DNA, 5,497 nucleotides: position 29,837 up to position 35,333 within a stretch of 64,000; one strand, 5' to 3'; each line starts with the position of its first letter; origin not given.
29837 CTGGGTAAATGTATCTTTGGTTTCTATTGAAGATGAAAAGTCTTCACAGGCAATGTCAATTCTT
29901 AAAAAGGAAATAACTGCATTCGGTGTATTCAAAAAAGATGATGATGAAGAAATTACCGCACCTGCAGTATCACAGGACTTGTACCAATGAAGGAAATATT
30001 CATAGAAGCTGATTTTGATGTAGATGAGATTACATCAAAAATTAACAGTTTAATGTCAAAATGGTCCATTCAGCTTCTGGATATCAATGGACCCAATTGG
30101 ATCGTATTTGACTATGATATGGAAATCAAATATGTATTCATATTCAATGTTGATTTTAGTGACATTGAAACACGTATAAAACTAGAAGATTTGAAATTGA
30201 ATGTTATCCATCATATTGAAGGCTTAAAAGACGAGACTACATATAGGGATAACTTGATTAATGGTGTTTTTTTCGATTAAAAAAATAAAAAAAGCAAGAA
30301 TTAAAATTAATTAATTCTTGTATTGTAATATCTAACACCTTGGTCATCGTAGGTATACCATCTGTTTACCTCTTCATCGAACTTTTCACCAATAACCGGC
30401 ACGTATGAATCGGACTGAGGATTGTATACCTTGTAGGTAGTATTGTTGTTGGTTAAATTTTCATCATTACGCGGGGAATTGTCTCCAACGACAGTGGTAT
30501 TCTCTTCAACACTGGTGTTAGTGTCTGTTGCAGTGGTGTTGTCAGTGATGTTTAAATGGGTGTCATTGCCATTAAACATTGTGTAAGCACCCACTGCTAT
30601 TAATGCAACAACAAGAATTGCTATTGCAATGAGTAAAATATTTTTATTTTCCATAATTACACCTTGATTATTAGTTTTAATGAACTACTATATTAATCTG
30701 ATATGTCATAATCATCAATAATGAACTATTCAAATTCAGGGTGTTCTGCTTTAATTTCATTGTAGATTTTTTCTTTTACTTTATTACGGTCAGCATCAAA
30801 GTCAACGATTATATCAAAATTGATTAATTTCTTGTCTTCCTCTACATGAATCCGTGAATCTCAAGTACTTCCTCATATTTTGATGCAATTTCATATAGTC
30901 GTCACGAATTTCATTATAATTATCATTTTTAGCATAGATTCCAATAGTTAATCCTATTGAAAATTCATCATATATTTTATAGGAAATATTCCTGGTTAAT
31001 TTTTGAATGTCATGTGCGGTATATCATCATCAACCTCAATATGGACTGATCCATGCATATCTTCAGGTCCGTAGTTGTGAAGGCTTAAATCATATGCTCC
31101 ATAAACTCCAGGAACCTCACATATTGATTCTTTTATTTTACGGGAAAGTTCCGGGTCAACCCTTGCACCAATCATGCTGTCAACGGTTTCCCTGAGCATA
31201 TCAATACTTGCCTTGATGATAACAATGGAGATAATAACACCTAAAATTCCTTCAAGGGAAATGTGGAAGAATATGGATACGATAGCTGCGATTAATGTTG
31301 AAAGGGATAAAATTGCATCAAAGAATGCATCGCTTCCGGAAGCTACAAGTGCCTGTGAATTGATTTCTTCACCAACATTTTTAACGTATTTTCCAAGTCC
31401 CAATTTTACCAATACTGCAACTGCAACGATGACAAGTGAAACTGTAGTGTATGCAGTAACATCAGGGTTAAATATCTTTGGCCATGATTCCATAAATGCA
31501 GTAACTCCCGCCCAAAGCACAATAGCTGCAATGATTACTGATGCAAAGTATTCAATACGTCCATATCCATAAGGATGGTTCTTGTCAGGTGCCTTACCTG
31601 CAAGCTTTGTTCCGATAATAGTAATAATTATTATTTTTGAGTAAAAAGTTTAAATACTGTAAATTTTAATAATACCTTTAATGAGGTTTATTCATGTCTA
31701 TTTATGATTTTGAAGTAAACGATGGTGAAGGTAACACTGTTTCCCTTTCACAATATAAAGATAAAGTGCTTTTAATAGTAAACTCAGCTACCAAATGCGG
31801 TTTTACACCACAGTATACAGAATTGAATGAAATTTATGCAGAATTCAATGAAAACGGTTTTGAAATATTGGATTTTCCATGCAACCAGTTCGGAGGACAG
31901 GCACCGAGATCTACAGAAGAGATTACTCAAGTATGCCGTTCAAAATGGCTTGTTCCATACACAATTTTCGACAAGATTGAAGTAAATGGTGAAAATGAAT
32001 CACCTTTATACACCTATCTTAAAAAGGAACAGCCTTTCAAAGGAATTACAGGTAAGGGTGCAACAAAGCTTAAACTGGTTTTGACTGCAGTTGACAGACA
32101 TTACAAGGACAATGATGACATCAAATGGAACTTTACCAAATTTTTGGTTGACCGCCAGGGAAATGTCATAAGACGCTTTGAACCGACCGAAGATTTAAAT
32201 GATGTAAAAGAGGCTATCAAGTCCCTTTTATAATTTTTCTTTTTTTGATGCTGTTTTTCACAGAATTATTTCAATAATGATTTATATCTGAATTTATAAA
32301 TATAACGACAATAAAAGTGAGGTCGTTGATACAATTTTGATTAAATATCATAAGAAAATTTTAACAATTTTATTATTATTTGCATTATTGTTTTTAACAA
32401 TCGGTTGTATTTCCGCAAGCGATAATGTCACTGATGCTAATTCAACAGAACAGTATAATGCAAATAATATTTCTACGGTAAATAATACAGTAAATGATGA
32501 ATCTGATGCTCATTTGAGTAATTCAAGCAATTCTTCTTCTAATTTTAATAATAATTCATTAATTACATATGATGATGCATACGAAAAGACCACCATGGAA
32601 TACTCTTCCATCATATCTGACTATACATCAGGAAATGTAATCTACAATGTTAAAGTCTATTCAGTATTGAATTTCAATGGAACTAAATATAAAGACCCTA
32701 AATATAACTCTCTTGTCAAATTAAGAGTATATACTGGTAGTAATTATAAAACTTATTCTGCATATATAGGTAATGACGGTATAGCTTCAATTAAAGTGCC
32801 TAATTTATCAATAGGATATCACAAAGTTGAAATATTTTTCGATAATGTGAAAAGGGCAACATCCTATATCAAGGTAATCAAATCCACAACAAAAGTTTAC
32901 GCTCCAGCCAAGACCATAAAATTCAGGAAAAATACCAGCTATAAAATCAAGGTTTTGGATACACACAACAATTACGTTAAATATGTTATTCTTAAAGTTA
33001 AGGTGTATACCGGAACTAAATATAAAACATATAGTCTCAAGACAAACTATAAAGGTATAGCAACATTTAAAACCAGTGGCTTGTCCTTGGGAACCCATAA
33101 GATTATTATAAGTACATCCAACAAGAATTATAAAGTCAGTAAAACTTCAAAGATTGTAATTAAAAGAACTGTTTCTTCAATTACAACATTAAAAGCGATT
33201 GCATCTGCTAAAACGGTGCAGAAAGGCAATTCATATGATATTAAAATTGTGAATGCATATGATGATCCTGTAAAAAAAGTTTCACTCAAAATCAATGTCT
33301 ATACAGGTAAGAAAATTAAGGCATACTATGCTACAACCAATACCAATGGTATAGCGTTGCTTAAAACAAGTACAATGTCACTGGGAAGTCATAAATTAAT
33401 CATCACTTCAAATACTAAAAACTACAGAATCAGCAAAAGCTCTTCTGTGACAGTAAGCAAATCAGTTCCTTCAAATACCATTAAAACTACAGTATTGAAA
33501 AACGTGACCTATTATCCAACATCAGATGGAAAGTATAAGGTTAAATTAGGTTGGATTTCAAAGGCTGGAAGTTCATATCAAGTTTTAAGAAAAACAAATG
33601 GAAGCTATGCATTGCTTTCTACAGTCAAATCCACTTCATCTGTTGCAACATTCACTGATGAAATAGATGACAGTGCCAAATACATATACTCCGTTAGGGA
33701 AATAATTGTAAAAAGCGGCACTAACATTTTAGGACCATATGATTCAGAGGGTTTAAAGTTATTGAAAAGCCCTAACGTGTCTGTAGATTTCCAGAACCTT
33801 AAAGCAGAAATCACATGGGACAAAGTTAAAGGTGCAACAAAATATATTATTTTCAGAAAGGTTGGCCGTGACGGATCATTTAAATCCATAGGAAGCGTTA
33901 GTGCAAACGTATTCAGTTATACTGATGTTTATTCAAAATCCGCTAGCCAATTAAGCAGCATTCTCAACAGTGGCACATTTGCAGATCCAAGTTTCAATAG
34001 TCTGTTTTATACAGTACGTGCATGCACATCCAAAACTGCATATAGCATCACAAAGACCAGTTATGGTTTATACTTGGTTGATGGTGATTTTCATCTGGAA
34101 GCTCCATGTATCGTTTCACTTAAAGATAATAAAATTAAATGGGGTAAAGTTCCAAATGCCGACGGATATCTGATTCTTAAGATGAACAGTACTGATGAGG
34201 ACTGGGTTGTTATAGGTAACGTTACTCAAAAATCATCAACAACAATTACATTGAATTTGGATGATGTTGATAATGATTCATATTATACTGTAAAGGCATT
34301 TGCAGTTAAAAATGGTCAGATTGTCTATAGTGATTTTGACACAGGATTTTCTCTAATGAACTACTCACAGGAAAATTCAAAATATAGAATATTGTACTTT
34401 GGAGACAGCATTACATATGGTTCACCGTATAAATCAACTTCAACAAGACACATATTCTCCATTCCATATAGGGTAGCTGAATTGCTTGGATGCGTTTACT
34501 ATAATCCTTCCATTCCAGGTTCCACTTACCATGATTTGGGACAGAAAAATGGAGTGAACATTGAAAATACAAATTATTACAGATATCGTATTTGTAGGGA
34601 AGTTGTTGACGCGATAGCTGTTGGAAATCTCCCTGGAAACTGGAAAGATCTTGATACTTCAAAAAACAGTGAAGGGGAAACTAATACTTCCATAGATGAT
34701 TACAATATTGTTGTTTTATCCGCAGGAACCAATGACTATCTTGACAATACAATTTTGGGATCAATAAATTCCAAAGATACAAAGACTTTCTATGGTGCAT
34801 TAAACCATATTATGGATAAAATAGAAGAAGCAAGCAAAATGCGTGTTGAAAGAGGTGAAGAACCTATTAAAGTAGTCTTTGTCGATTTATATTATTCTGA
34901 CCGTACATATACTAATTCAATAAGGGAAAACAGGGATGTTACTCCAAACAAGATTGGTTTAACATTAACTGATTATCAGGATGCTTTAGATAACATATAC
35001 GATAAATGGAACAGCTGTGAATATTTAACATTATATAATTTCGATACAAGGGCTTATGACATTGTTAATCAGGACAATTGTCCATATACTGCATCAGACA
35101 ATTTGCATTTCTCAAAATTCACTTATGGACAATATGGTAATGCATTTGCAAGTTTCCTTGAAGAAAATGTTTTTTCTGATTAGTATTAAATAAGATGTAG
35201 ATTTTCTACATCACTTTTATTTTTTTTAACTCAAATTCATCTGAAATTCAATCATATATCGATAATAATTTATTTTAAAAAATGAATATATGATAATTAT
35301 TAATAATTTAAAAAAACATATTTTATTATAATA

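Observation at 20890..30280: Tightly packed 11-gene cluster (Fe-S helicase, Zn-ribbon/TerB-like AAA+ ATPase, Zn-ribbon membrane proteins, SseB-like, Lon-like, HExxH): candidate undescribed conflict or stress system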

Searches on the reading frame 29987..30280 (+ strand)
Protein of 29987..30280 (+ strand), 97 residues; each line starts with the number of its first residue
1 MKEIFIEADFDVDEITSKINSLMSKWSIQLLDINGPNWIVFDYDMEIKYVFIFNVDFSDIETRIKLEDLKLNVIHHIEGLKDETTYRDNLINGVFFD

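Call 10: search_protein_families(library=pfam, max_evalue=0.001, proteins=[window:29987-30280:+])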
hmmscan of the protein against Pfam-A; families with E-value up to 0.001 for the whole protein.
window:29987-30280:+ (97 aa): 0 families

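Call 13: search_protein_families(library=phrogs, max_evalue=0.01, proteins=[window:29987-30280:+])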
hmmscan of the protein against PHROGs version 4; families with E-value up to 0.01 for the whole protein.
window:29987-30280:+ (97 aa): 0 families

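Call 60: search_solved_structures(query=A6, max_evalue=10)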
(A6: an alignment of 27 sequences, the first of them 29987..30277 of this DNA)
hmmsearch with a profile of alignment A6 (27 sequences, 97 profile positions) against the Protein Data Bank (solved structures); distinct sequences matched with E-value up to 10: 1.
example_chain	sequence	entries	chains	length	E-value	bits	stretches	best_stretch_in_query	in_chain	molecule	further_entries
1dek_A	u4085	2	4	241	0.37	14.3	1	12-57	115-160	DEOXYNUCLEOSIDE MONOPHOSPHATE KINASE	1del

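Call 68: find_homologous_proteins(query=window:29987-30277:+, max_evalue=0.001)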
Query window:29987-30277:+ (97 aa): 698 proteins with E <= 0.001 among 699 candidates; the best 120 are listed.
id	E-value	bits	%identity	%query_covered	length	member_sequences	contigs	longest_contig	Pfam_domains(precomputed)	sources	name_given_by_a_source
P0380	3.6e-56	205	100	100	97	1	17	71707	-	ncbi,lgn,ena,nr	ncbi:MAG: hypothetical protein MR875_09935 [Methanobrevibacter sp.]|nr:hypothetical protein [Methano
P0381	2.7e-55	202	99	100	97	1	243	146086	-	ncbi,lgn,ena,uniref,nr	ncbi:hypothetical protein [uncultured Methanobrevibacter sp.]|uniref:hypothetical protein n=1 Tax=un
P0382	4.1e-55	202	98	100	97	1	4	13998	-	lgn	-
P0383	6.0e-55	201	98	100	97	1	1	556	-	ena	-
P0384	7.5e-55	201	99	100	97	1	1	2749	-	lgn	-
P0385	8.0e-55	201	98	100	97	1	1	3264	-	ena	-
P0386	1.0e-54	201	98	100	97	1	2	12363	-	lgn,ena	-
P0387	1.2e-54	200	98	100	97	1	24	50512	-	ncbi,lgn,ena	-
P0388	1.2e-54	200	98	100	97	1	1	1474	-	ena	-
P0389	1.5e-54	200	98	100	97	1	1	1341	-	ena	-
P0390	1.6e-54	200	98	100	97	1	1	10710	-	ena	-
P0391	1.6e-54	200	98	100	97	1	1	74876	-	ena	-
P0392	2.6e-54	199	98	100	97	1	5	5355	-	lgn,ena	-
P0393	3.0e-54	199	97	100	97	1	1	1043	-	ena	-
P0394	4.1e-54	199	98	100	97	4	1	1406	-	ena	-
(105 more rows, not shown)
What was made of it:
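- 29987..30280 (+): g11, a small alpha/beta protein and among the best-conserved genes of the cluster. It is coupled to g10 by ATGA. 698 clusters, and every named member is Methanobrevibacter (call 68).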

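Call 71: find_encoding_contigs(protein=P0380, flank=10000, max_places=3)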
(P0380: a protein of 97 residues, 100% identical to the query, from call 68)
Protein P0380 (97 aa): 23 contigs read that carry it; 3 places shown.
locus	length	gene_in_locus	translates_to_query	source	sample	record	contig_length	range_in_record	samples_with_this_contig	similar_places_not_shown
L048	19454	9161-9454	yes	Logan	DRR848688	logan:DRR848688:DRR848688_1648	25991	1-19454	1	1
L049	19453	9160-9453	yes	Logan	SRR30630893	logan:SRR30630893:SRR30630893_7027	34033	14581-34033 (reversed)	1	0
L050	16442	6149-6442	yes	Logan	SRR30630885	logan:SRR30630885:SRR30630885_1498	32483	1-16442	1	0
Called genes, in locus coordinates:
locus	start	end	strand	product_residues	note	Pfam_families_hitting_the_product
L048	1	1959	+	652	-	?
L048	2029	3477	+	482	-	PF00004:AAA, PF17866:AAA_lid_6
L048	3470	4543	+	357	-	-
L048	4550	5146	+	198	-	-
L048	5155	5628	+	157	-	-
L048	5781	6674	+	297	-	PF07179:SseB (faint)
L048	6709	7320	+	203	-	-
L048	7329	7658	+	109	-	PF12773:DZR (weak), PF13240:Zn_Ribbon_1, PF13248:Zn_ribbon_3 (weak), PF14803:Zn_ribbon_Nudix (faint)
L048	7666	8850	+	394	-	-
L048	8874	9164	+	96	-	-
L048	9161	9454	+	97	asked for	-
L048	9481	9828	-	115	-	-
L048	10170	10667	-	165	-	PF01545:Cation_efflux, PF16916:ZT_dimer (weak)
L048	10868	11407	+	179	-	PF00255:GSHPx, PF00578:AhpC-TSA (weak), PF08534:Redoxin (faint)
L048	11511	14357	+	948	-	PF00657:Lipase_GDSL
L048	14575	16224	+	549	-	PF04991:LicD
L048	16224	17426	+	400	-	-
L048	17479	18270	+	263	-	-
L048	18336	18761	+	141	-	PF00582:Usp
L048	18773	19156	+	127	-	-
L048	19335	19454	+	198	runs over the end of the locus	PF01757:Acyl_transf_3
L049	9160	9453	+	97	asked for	-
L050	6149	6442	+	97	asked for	-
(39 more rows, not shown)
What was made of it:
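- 29691..29990 (+): g10, a small acidic protein. The likely start is ATG 29700. Called at 96 aa in L048 (call 71).
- Present in every same-species contig examined (call 71).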

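Call 76: predict_structure(alignment_id=A9)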
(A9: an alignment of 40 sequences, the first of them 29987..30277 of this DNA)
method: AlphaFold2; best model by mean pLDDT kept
length: 97 residues; sequences in the alignment: 40
mean_pLDDT: 86.0   pTM: 0.77
mean pLDDT of the five models: 86.0, 83.6, 81.1, 78.1, 72.8
residues with pLDDT >= 90: 56; 70-90: 32; 50-70: 3; < 50: 6
segments of 3 or more residues with pLDDT < 50: 91-93, 95-97
pLDDT, mean of each block of 10 residues (from residue 1): 93 96 88 87 92 91 92 90 75 43
secondary structure, 60 per line:
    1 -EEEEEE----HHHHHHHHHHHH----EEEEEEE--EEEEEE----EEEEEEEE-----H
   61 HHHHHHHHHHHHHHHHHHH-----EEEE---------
elements in order: E2-7 H12-23 E28-34 E37-42 E47-54 H60-79 E85-88

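Call 78: fold_search(model_id=the predicted structure, library=pdb)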
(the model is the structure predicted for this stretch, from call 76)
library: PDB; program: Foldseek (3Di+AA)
matches with E <= 10: 664; with E <= 0.001: 0
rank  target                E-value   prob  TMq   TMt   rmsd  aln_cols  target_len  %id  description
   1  4v0b_A                3.9e-03  0.99  0.34  0.47   5.5        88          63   11  Escherichia coli FtsH hexameric N-domain (released 2015-01-21)
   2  7wi3_E                8.6e-03  0.99  0.41  0.46   4.3        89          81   15  Cryo-EM structure of E.Coli FtsH-HflkC AAA protease complex (released 2022-06-01)
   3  2muy_MODEL_1_A        8.6e-03  0.90  0.32  0.36   6.5        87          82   11  The solution structure of the FtsH periplasmic N-domain (released 2015-01-28)
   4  9a2p_MODEL_1_A        2.0e-02  0.96  0.38  0.08   4.5        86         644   15  Model of E. coli FtsH by in-cell photo-crosslinking MS and deep learning (released 2023-02-24)
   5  7wi3_I                4.4e-02  0.80  0.40  0.46   8.4       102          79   15  Cryo-EM structure of E.Coli FtsH-HflkC AAA protease complex (released 2022-06-01)
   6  6zj3_Lz               7.5e-02  0.57  0.38  0.48   5.6        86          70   12  Cryo-EM structure of the highly atypical cytoplasmic ribosome of Euglena gracilis (released 2020-10-07)
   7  9bh5_Ck               8.0e-02  0.63  0.39  0.51   4.8        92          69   16  High-resolution C. elegans 80S ribosome structure - class 1 (released 2024-09-04)
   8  7oyc_k1               8.6e-02  0.63  0.39  0.51   4.8        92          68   13  Cryo-EM structure of the Xenopus egg 80S ribosome (released 2022-07-20)
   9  6lsr_O                9.2e-02  0.57  0.40  0.51   4.8        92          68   13  Cryo-EM structure of a pre-60S ribosomal subunit - state B (released 2020-08-26)
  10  7qiw_m                9.2e-02  0.44  0.37  0.47   4.9        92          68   16  Specific features and methylation sites of a plant ribosome. 60S ribosomal subunit. (released 2022-07-13)
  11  9cz2_A                1.0e-01  0.69  0.37  0.48   5.6        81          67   17  Cryo-EM structure of a nautilus-like HflK/C assembly in complex with FtsH AAA protease (released 2024-11-13)
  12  4v6x_Ck               1.0e-01  0.63  0.41  0.53   4.5        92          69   13  Structure of the human 80S ribosome (released 2014-07-09)
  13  9v1i_ln               1.1e-01  0.47  0.37  0.44   4.9        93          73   19  Cryo- EM structure of ribosomal large subunit (LSU) from Entamoeba histolytica at 2.8 angstrom resolution (released 2025-10-08)
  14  6p5i_Ak               1.3e-01  0.51  0.39  0.50   5.0        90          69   13  Structure of a mammalian 80S ribosome in complex with the Israeli Acute Paralysis Virus IRES (Class 1) (released 2019-09-18)
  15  6edi_A                1.5e-01  0.12  0.26  0.11   8.0        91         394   14  Crystal structure of Leishmania braziliensis glucokinase (released 2018-08-29)
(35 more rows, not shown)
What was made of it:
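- g11's best, though non-significant, fold match is the FtsH N-domain (call 78).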

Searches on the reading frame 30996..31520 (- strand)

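Call 11: search_protein_families(library=pfam, max_evalue=0.001, proteins=[window:30996-31520:-])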
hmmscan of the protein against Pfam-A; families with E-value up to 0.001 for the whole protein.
window:30996-31520:- (174 aa): 2 families
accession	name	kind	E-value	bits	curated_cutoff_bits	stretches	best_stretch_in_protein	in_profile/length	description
PF01545.26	Cation_efflux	-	9.3e-14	52.1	26.6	1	1-116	78-197/198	Cation efflux family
PF16916.11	ZT_dimer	-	9.4e-06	26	26.7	1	122-168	2-47/78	Dimerisation domain of Zinc Transporter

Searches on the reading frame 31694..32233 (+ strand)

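Call 11: search_protein_families(library=pfam, max_evalue=0.001, proteins=[window:31694-32233:+])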
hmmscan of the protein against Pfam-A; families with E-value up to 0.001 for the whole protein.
window:31694-32233:+ (179 aa): 3 families
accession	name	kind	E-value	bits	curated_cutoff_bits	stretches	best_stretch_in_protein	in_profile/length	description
PF00255.25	GSHPx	-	1.7e-40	137.4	27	1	3-110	1-108/108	Glutathione peroxidase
PF00578.27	AhpC-TSA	-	3.6e-08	33.8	26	1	4-60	6-64/124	AhpC/TSA family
PF08534.16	Redoxin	-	4.9e-05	23.6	26.6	0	5-58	8-65/148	Redoxin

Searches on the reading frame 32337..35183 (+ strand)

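Call 11: search_protein_families(library=pfam, max_evalue=0.001, proteins=[window:32337-35183:+])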
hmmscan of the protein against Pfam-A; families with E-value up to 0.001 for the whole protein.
window:32337-35183:+ (948 aa): 4 families
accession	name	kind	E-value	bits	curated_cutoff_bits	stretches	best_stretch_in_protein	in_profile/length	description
PF00657.28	Lipase_GDSL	-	1.2e-08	35.8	23.6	1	685-930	1-201/208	GDSL-like Lipase/Acylhydrolase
PF13472.12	Lipase_GDSL_2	-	2.6e-05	25.2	32.9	1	688-926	2-172/178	GDSL-like Lipase/Acylhydrolase family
PF24025.1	Ig_DR_A0283-like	-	9.3e-05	23.1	27.1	0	295-357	4-63/102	DR_A0283-like, Ig-like domain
PF16640.11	Big_3_5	-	0.00098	20.1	35.5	0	193-271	7-81/88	Bacterial Ig-like domain (group 3)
